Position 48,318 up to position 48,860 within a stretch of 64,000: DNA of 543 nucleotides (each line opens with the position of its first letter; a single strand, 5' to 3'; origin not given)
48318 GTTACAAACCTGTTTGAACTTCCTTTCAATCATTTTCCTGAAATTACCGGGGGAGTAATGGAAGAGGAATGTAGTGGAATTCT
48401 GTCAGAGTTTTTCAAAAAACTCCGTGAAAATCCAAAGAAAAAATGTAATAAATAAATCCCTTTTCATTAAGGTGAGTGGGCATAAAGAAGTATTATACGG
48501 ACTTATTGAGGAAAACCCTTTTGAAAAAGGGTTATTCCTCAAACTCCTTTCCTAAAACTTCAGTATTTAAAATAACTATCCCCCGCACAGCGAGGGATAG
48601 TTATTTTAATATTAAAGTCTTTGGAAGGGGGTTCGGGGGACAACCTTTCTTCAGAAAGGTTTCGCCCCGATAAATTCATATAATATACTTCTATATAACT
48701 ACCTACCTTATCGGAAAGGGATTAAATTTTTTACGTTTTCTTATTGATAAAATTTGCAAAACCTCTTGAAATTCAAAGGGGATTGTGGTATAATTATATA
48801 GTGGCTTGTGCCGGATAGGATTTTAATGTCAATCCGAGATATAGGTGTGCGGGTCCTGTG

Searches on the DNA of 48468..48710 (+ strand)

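Call 33: search_dna_similar(query=window:48468-48710:+, collection=plasmids, mode=distant, max_evalue=0.001)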
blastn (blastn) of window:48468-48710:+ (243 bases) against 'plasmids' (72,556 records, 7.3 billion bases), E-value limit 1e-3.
No match.

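Call 34: search_dna_similar(query=window:48468-48710:+, collection=phages, mode=distant, max_evalue=0.001)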
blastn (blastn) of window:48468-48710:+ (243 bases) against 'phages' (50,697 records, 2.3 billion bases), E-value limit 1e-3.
No match.
